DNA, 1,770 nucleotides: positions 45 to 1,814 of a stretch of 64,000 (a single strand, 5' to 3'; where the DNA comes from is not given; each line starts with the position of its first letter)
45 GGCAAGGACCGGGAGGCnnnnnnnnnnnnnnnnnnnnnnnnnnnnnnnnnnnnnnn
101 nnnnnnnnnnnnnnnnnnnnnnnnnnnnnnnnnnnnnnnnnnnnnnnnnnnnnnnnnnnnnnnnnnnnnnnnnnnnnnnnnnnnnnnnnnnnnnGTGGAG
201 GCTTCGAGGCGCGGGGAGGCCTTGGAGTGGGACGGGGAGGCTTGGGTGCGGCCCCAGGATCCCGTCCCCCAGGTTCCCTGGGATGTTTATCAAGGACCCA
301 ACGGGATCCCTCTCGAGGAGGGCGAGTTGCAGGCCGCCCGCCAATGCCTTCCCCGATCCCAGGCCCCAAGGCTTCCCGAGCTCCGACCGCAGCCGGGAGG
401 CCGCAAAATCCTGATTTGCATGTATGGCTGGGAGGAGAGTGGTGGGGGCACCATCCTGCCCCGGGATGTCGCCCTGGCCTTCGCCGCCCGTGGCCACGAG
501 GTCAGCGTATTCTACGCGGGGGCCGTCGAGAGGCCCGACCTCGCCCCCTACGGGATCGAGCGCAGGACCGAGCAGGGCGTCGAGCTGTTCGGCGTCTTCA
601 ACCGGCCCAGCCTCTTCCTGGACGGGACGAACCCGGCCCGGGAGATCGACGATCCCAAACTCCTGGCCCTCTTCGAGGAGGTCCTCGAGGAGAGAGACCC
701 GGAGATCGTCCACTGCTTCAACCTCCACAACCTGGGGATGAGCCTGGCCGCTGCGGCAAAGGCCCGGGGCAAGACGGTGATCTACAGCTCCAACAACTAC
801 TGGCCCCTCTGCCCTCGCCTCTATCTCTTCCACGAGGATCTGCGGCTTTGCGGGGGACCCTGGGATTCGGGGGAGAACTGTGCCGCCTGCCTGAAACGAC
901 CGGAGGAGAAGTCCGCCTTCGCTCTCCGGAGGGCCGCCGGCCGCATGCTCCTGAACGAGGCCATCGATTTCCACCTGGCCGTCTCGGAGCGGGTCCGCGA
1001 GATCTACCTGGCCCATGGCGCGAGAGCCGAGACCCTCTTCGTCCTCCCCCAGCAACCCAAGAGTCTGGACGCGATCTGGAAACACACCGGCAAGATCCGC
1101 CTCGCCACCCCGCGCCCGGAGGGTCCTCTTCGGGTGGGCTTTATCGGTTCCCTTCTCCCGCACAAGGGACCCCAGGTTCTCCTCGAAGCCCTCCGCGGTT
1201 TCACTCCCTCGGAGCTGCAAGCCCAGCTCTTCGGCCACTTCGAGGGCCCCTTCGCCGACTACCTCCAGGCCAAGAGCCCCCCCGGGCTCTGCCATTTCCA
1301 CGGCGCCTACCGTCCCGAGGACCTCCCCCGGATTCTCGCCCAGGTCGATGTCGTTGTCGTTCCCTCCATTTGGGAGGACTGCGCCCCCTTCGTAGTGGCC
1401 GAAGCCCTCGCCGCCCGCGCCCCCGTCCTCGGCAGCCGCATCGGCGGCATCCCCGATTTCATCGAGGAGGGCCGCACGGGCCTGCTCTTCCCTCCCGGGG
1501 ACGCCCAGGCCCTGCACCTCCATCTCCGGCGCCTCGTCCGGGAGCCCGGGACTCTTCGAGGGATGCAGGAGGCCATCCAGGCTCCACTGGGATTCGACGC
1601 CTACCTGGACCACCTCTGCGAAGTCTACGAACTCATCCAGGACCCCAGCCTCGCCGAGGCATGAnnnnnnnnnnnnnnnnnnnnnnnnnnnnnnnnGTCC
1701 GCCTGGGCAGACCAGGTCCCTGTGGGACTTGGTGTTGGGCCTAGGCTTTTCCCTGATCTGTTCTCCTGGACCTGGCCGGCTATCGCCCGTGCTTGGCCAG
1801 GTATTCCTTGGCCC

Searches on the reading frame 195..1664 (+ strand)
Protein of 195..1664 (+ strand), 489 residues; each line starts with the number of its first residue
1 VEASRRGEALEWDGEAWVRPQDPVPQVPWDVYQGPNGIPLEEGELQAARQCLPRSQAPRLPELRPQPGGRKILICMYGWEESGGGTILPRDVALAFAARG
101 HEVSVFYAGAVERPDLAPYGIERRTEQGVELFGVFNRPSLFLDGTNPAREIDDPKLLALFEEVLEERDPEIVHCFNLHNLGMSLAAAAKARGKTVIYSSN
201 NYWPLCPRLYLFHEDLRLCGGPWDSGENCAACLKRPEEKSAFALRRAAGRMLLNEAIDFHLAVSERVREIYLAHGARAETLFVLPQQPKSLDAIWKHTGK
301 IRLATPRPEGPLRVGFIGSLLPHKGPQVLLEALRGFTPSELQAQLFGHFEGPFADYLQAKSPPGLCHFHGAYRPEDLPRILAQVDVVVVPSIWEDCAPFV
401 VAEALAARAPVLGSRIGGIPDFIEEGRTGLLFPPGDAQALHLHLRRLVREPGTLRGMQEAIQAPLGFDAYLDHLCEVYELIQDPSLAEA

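Call 9: search_protein_families(library=pfam, proteins=[window:195-1664:+], max_evalue=0.001)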
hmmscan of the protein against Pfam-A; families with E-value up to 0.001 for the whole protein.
window:195-1664:+ (489 aa): 5 families
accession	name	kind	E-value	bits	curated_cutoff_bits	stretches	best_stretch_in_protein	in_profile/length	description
PF00534.26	Glycos_transf_1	-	6.5e-23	81.6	26.4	1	304-460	8-168/172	Glycosyl transferases group 1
PF13692.12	Glyco_trans_1_4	-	1.3e-22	81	27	1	313-449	3-141/142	Glycosyl transferases group 1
PF13579.12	Glyco_trans_4_4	-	6.3e-13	49.8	29.7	1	89-285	7-156/158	Glycosyl transferase 4-like domain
PF13439.12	Glyco_transf_4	-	2.3e-11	44.4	28.5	1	83-285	2-163/170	Glycosyltransferase Family 4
PF13524.12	Glyco_trans_1_2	-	0.00024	21.5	25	0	342-462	16-126/144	Glycosyl transferase-like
